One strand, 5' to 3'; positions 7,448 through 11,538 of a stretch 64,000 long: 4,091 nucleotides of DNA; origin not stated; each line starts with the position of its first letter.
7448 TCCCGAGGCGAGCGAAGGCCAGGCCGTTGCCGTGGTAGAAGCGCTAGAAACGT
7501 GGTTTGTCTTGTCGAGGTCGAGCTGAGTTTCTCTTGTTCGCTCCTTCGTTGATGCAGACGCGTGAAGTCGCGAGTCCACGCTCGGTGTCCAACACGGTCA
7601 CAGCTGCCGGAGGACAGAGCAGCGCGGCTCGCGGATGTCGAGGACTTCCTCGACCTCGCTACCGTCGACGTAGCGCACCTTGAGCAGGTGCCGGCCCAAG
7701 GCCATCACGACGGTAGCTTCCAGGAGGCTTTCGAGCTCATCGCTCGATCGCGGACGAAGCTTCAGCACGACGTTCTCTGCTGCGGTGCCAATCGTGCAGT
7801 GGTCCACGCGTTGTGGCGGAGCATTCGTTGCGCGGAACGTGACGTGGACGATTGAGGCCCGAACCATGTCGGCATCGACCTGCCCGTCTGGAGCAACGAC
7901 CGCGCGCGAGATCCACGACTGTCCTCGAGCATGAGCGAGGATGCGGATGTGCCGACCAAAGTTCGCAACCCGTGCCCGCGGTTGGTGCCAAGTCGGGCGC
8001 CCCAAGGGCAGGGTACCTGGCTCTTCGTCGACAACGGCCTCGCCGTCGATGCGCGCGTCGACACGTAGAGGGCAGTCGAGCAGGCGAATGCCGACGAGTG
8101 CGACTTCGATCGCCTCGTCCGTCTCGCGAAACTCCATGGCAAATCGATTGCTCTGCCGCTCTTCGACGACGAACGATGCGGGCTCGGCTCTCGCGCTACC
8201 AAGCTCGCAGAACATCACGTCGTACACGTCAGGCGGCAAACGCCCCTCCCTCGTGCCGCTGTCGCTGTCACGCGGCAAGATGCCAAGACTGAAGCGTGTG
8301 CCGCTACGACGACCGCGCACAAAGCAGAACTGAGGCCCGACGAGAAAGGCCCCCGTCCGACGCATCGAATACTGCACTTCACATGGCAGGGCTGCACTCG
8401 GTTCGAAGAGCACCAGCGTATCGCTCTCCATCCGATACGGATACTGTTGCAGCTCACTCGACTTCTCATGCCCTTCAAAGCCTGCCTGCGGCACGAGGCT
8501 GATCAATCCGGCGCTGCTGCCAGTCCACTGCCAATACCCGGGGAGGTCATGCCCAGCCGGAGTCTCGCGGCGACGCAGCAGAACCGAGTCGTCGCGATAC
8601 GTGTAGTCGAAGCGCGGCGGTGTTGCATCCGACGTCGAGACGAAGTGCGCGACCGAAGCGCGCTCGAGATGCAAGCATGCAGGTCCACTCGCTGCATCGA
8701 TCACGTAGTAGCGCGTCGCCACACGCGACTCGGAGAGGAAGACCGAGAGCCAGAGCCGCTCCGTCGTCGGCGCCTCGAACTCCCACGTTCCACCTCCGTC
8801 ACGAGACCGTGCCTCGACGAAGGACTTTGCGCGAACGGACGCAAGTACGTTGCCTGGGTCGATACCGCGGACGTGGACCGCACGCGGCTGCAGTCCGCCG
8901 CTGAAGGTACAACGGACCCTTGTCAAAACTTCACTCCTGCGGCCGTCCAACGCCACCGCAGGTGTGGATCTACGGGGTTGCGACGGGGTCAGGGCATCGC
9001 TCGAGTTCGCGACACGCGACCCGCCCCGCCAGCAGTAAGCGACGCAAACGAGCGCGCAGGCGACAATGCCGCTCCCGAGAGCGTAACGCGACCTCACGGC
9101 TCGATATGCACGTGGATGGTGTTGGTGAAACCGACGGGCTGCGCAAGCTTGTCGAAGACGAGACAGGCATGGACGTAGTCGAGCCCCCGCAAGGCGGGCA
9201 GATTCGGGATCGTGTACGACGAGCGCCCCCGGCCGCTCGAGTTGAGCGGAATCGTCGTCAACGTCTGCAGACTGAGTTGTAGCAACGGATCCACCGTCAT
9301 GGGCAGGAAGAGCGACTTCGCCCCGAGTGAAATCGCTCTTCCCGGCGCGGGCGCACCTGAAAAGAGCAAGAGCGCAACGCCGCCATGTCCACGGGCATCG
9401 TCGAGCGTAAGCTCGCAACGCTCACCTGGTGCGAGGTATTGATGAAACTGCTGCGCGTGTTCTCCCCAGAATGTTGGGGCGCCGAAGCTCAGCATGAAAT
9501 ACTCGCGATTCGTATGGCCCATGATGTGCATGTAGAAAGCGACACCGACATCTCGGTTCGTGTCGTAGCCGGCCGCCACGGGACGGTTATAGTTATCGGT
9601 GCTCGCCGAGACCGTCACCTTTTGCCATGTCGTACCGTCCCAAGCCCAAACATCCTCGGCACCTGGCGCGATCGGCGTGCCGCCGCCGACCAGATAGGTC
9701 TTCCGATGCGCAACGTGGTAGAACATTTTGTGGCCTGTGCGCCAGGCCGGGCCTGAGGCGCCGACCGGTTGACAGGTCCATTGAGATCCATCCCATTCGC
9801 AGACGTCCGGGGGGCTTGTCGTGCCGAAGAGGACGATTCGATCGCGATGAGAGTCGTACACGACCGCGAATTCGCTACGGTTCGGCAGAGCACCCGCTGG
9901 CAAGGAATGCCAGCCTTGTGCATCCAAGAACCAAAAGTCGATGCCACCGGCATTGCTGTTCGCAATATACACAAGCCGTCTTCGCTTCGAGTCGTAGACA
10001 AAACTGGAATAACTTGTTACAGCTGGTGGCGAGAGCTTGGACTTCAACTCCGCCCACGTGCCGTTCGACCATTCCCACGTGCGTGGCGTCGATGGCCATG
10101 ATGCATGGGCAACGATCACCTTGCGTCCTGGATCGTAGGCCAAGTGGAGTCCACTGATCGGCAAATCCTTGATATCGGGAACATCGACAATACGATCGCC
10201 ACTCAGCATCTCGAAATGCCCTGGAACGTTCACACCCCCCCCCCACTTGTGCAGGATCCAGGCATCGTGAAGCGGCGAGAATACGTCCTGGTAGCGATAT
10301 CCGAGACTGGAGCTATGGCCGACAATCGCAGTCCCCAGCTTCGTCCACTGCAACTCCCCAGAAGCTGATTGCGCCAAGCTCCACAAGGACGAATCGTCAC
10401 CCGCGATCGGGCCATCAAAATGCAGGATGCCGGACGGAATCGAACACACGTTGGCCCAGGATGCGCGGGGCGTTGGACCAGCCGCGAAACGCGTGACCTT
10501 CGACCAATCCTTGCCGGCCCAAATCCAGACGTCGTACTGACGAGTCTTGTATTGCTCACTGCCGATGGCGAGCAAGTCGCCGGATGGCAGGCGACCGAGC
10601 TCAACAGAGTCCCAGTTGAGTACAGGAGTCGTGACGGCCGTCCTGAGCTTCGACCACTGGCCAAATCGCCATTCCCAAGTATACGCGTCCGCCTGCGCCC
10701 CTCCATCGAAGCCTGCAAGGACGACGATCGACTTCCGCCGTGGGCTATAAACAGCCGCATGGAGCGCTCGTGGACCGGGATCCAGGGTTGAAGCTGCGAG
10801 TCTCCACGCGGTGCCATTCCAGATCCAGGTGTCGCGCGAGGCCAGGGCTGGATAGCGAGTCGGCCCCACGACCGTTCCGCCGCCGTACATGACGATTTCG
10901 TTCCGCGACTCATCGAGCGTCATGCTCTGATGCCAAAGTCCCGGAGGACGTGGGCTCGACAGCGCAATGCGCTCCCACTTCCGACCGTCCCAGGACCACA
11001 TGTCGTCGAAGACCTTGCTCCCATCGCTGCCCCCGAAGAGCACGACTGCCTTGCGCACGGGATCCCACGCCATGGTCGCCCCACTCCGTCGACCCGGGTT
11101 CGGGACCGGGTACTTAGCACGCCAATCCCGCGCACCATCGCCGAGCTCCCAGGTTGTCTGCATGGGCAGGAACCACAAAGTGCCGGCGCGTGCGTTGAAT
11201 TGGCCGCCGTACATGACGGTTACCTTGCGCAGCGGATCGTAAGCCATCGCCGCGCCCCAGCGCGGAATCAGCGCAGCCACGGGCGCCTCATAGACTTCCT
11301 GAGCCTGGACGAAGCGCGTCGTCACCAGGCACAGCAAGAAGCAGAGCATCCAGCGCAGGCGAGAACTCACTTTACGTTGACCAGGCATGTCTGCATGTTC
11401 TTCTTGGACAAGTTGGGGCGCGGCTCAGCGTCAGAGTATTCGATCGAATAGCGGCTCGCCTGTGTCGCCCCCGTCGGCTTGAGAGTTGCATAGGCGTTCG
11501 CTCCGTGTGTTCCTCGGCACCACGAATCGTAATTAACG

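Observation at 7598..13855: Three-gene coupled operon of large secreted/anchored proteins of unknown role, my top candidate for an undescribed module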

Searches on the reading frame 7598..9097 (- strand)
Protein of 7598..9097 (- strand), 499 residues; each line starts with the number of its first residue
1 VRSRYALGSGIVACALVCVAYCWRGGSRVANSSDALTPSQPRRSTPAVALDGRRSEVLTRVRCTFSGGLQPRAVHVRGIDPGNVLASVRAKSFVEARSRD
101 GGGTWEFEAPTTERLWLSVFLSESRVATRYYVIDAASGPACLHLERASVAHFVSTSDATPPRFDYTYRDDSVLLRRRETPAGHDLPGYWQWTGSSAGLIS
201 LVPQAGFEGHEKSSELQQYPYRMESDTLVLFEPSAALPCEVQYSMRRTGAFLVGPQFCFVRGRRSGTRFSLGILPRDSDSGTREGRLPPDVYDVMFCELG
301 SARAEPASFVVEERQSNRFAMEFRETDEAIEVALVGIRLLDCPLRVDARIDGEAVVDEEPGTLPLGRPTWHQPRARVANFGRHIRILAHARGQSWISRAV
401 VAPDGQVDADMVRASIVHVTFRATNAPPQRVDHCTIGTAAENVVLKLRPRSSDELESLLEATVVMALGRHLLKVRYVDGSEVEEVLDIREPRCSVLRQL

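Call 6: search_protein_families(library=pfam, proteins=[window:7598-9097:-], max_evalue=1)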
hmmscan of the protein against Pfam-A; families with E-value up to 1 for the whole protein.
window:7598-9097:- (499 aa): 0 families
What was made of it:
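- Closest known: Neisseria opa genes. Different: There is no Opacity-family hit (call 6); the products are a beta-helix protein, a propeller and an anchored protein, not an 8-stranded outer-membrane barrel.
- Closest known: Chlamydial polymorphic membrane proteins. Different: There is no autotransporter barrel and no Pmp Pfam hit in g1 (call 6).
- No CAZy-type Pfam family is hit (call 6).
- Tried and rejected: Rejected for lack of any domain match (call 6).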

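Call 7: search_protein_families(library=ncbifam, proteins=[window:7598-9097:-], max_evalue=1)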
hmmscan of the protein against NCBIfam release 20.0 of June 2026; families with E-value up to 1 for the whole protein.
window:7598-9097:- (499 aa): 0 families
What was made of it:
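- On Neisseria Opa / chlamydial Pmp protein families: No such Pfam or NCBIfam hit at E up to 1 for g1, g2 or g3 (calls 6, 7).
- Checked: g3 has no Pfam or NCBIfam hit (calls 6, 7).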

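Call 13: find_homologous_proteins(query=window:7598-9097:-)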
Query window:7598-9097:- (499 aa): 1 proteins with E <= 0.001 among 8000 candidates.
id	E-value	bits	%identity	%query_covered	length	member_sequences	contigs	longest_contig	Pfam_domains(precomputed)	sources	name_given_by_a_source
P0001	0.0e+0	1130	100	100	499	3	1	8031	-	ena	-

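Call 20: search_protein_representatives(protein=window:7598-9097:-)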
Query: 499 residues. Proteins with E-value up to 0.001 (for the whole library): 3; up to 1e-10: 1; up to 1e-30: 1. The best 3 are listed.
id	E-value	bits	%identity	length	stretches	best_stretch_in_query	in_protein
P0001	0.0e+00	1129.7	100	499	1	1-499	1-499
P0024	1.7e-05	39.9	32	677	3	98-181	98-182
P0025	1.3e-04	37.1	30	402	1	184-422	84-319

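Call 34: find_homologous_proteins(query=A2, max_evalue=0.001)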
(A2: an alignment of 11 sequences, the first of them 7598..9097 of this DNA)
Query A2 (11 sequences) (499 aa, profile of the alignment): 1 proteins with E <= 0.001 among 8000 candidates.
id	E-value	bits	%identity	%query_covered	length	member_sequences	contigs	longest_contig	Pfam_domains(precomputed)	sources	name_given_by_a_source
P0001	2.4e-135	470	100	100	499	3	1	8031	-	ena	-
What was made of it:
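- Tried and rejected: A profile search of the g3 family in the 5.8-billion-protein index returned only the query's own cluster (call 34), and the single-sequence search did the same (call 13).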

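Call 37: search_protein_families(library=pfam, alignment_id=A2, max_evalue=0.1)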
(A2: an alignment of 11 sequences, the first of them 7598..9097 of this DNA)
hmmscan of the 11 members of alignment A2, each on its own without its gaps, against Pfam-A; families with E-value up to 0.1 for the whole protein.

A. member 1, window:7598-9097:- (499 aa): 0 families

B. families by the number of members that match (of 11 scanned): 2 families
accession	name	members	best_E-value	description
PF13620.12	CarboxypepD_reg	6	0.00065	Carboxypeptidase regulatory-like domain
PF11974.14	bMG3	2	0.012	Bacterial alpha-2-macroglobulin MG3 domain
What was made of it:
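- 7598..9097 (-): g3: N-terminally membrane-anchored all-beta protein, 499 aa. GTG start overlaps the g2 stop as GTGA. 6 of 11 family members weakly match CarboxypepD_reg (call 37).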

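Call 38: search_solved_structures(query=A2, max_evalue=1)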
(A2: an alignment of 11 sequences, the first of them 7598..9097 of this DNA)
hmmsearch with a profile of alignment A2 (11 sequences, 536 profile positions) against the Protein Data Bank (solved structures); distinct sequences matched with E-value up to 1: 3.
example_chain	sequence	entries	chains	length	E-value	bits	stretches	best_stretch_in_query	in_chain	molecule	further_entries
8sqx_A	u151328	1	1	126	0.061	15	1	169-233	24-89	Putative surface anchored protein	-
2zxe_G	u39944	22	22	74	0.87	11.1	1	5-47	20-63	Phospholemman-like protein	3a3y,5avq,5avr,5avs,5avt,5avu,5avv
7kjj_A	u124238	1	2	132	0.98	11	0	171-215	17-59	TTR ancestor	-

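Call 79: predict_structure(alignment_id=A3)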
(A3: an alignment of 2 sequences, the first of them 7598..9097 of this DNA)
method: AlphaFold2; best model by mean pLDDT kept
length: 499 residues; sequences in the alignment: 2
mean_pLDDT: 30.8   pTM: 0.24
mean pLDDT of the five models: 30.8, 29.9, 29.7, 26.4, 25.7
residues with pLDDT >= 90: 0; 70-90: 0; 50-70: 13; < 50: 486
segments of 3 or more residues with pLDDT < 50: 1-62, 64-69, 71-97, 110-499
pLDDT, mean of each block of 10 residues (from residue 1): 29 24 26 29 28 39 48 45 29 45 52 42 35 38 31 27 29 30 30 30 32 33 36 29 27 29 28 27 28 27 25 27 29 26 29 28 25 27 29 29 32 25 29 26 27 30 28 33 30 25
secondary structure, 60 per line:
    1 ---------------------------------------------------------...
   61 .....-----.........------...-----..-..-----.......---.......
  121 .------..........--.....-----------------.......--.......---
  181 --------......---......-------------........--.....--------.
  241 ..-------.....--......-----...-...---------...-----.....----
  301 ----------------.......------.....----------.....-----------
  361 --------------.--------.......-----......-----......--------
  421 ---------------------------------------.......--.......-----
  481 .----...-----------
elements in order: E58-65 E71-79 E104-110 E114-121 E128-134 E140-144 E162-168 E171-177 E189-194 E198-203 E217-224 E227-231 E240-242 E250-254 E257-262 E268-270 E272-274 E284-286 E292-296 E317-323 E330-334 E345-349 E384-390 E396-401 E407-412 E460-466 E469-475 E486-488
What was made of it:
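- The g1 model is mediocre (pLDDT 62) and the g3 model is unusable (pLDDT 31, call 79).
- Tried and rejected: It gave pLDDT 31 and was not used beyond its all-beta secondary structure (call 79).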

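Call 93: search_protein_families(library=padloc, proteins=[window:7598-9097:-], max_evalue=0.01)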
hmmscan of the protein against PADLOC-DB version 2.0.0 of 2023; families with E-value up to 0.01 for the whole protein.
window:7598-9097:- (499 aa): 0 families

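Call 94: search_protein_families(library=phrogs, proteins=[window:7598-9097:-], max_evalue=0.01)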
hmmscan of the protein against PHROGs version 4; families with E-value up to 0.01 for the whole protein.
window:7598-9097:- (499 aa): 0 families
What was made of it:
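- On Known anti-phage defence systems / phage proteins: No hits at E up to 0.01 (calls 93, 94).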

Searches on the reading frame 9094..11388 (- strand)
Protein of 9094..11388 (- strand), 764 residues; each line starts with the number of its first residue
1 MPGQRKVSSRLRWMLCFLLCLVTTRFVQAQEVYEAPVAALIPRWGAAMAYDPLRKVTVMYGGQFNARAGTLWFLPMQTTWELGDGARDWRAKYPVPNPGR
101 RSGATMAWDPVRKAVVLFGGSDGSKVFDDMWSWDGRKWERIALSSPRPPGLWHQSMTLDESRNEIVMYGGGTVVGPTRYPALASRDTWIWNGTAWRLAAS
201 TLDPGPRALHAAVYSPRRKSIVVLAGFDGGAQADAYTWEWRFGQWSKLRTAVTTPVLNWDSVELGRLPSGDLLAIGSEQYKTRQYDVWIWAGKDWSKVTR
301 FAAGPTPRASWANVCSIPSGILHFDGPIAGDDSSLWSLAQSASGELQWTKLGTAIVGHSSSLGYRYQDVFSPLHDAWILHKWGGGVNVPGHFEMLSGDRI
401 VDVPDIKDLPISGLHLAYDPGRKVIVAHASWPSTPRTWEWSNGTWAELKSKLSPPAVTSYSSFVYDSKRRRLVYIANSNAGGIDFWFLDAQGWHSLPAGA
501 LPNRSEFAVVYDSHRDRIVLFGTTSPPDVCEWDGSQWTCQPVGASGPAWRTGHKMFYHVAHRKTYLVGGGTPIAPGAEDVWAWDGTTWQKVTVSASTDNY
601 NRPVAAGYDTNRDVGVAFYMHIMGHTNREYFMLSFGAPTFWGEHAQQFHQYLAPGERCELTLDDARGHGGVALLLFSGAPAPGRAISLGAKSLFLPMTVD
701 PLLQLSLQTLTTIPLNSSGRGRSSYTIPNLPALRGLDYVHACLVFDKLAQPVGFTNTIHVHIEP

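Call 6: search_protein_families(library=pfam, proteins=[window:9094-11388:-], max_evalue=1)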
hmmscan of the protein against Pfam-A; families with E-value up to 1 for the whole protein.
window:9094-11388:- (764 aa): 5 families
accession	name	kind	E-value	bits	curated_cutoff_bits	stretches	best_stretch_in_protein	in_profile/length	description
PF24681.1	Kelch_KLHDC2_KLHL20_DRC7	-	5.5e-20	72.1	50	3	39-170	47-172/221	KLHDC2/KLHL20/DRC7 Kelch-repeats domain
PF24981.1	Beta-prop_ATRN-LZTR1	-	1.5e-12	47.9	50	2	42-223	39-216/289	Attractin/LZTR1 beta-propeller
PF13964.12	Kelch_6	-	0.00059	20.2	25.3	0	115-142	14-44/50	Kelch motif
PF01344.31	Kelch_1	-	0.052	13.5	20.1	1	115-142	14-43/46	Kelch motif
PF19565.4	DUF6087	-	0.14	12.9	27.1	0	523-542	40-59/99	Family of unknown function (DUF6087)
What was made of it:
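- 9094..11388 (-): g2: exported Kelch beta-propeller protein. 764 aa from the ATG at 11388, or 758 aa from the GTG at 11370 that overlaps the g1 stop as GTGA. PF24681 E 5.5e-20 (call 6).
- On Kelch beta-propeller: PF24981 47.9 bits against 50 (call 6).
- Checked: Kelch is solid: PF24681, 72 bits against a cut-off of 50 (call 6).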

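Call 7: search_protein_families(library=ncbifam, proteins=[window:9094-11388:-], max_evalue=1)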
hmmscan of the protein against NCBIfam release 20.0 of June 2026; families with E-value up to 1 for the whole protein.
window:9094-11388:- (764 aa): 0 families

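Call 42: list_cluster_members(proteins=[P0002, P0001, window:11367-13799:-, window:9094-11388:-])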
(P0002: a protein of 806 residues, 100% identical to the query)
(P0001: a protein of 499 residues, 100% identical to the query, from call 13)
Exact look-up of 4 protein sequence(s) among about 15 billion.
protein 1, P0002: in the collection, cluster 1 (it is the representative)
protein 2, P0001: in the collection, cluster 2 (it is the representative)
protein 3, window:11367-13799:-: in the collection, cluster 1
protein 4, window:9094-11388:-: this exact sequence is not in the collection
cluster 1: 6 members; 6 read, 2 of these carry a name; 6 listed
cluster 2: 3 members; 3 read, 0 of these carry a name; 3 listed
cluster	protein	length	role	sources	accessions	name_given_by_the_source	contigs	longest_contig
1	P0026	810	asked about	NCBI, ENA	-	-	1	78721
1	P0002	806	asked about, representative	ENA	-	-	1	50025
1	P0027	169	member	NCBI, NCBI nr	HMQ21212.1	MAG TPA: hypothetical protein PKE00_01910, partial [Planctomycetota bacterium] | hypothetical protein [Planctomycetota bacterium]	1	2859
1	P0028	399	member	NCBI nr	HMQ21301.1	hypothetical protein [Planctomycetota bacterium]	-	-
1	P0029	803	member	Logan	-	-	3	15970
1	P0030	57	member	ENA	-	-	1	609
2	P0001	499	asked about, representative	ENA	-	-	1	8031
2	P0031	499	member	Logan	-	-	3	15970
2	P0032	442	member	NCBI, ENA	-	-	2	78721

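Call 93: search_protein_families(library=padloc, proteins=[window:9094-11388:-], max_evalue=0.01)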
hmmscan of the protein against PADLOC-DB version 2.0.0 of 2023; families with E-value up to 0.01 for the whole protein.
window:9094-11388:- (764 aa): 0 families

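Call 94: search_protein_families(library=phrogs, proteins=[window:9094-11388:-], max_evalue=0.01)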
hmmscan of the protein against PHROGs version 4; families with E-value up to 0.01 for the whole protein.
window:9094-11388:- (764 aa): 0 families

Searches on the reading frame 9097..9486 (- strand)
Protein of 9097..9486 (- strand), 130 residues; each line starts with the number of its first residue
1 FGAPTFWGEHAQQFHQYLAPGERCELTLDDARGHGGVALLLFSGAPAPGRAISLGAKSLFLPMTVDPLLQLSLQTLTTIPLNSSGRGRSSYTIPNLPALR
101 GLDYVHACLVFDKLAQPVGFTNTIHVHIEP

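Call 90: search_protein_families(library=pfam, alignment_id=A5, max_evalue=1)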
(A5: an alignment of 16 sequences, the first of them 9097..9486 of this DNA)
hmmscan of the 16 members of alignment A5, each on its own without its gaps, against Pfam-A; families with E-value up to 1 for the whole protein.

A. member 1, window:9097-9486:- (130 aa): 0 families

B. families by the number of members that match (of 16 scanned): 1 family
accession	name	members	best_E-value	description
PF21543.3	CvfB_2nd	1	0.26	Virulence regulatory factor CvfB, second domain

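Call 91: search_solved_structures(query=A5, max_evalue=5)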
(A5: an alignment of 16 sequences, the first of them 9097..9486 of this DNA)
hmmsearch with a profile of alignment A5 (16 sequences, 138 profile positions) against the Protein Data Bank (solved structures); distinct sequences matched with E-value up to 5: 2.
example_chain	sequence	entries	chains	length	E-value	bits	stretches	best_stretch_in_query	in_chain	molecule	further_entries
9db3_A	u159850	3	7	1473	1.2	12.4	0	58-116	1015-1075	FCoV-23 S long with Do in swung-out conformation | FCoV-23 S long domain 0 in swung-out conformation (local refinement) | Spike glycoprotein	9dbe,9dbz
9db1_A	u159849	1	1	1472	1.2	12.4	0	58-116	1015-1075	Spike glycoprotein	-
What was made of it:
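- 9097..9486 (-): C-terminal domain of g2, about 130 aa, unannotated. Shared with the FG-GAP propeller partners of distant g1 paralogues. No Pfam or PDB sequence match (calls 90, 91).
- Tried and rejected: The g2 C-terminal domain has no Pfam or PDB match (calls 90, 91).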
